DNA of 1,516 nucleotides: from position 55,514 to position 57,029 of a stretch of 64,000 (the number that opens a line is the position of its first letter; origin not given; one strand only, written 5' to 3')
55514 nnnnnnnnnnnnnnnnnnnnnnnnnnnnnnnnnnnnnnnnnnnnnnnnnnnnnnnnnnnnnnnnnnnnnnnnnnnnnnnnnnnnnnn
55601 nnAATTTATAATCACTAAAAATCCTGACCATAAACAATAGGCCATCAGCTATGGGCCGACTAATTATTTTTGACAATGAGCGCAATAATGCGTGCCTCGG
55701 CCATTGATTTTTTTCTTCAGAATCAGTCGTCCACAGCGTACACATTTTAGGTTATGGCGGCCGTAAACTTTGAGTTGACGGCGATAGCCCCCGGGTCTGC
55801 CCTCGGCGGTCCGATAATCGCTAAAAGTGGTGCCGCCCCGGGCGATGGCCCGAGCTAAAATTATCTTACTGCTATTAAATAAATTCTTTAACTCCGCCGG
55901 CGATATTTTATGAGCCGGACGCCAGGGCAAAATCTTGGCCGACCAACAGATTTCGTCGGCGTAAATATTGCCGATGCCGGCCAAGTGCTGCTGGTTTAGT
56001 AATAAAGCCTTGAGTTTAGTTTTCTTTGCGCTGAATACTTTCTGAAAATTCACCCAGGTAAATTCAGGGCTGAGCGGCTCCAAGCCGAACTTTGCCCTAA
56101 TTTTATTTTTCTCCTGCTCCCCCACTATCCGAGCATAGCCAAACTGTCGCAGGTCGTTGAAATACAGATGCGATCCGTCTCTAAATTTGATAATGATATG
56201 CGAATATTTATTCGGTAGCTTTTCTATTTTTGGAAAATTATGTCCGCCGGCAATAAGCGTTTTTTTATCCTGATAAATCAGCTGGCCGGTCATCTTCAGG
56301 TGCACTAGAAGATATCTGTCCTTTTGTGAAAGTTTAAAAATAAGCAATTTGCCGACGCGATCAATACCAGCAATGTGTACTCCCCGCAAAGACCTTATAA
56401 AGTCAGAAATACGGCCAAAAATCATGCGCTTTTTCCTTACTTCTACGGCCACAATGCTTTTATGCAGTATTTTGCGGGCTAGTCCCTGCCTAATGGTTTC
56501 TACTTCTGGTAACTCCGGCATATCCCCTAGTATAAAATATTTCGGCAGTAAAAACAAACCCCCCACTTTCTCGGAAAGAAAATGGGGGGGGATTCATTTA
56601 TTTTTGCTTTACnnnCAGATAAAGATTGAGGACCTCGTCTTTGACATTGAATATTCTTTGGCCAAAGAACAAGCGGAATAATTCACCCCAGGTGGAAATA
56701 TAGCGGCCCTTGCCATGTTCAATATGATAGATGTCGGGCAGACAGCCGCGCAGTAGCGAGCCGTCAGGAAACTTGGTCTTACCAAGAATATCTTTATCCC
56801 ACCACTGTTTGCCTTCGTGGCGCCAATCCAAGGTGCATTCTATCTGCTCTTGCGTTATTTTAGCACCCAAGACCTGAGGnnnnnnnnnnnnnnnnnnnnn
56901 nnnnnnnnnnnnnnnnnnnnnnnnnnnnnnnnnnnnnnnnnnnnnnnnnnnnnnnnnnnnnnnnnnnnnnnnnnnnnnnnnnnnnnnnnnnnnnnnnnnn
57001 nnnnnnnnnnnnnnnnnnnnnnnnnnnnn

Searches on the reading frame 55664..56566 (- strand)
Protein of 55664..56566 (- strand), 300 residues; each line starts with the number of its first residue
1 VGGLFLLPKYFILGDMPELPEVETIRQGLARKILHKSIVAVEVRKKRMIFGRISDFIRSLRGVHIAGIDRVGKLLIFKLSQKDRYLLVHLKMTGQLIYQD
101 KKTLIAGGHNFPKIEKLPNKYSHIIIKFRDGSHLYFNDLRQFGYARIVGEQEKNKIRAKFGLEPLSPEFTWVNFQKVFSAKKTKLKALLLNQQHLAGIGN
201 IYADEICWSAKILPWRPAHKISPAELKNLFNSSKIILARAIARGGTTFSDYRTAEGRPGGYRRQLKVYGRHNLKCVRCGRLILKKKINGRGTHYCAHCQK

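Call 44: search_protein_families(library=pfam, proteins=[window:55664-56566:-], max_evalue=0.001)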
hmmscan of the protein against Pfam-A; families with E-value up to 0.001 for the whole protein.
window:55664-56566:- (300 aa): 4 families
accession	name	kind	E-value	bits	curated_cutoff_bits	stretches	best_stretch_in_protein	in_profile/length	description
PF01149.29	Fapy_DNA_glyco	-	5.1e-30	104.9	25.5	1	16-144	1-116/117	Formamidopyrimidine-DNA glycosylase N-terminal domain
PF06831.19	H2TH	-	1e-22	80.4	34.7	1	161-249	2-90/93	Formamidopyrimidine-DNA glycosylase H2TH domain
PF06827.20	zf-FPG_IleRS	-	1e-09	38.5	21.3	1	273-300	2-29/30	Zinc finger found in FPG and IleRS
PF05833.16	NFACT_N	-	0.00035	19.9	31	1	168-240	172-243/456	NFACT N-terminal and middle domains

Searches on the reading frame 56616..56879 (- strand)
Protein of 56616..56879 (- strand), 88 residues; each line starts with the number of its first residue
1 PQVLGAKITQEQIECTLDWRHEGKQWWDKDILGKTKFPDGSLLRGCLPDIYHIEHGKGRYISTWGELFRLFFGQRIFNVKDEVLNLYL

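Call 64: search_solved_structures(query=window:56616-56879:-, max_evalue=10)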
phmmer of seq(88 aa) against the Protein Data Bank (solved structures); distinct sequences matched with E-value up to 10: 2.
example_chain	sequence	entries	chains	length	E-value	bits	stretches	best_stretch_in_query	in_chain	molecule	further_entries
8gp6_B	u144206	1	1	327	0.2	14.9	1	25-52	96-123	Myristoylated protein G9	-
1kfw_A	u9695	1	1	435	1.7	11.9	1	18-37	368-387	chitinase B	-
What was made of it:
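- Tried and rejected: Identifying the C-terminal ~85-aa domain, which found nothing in PDB sequences (call 64).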
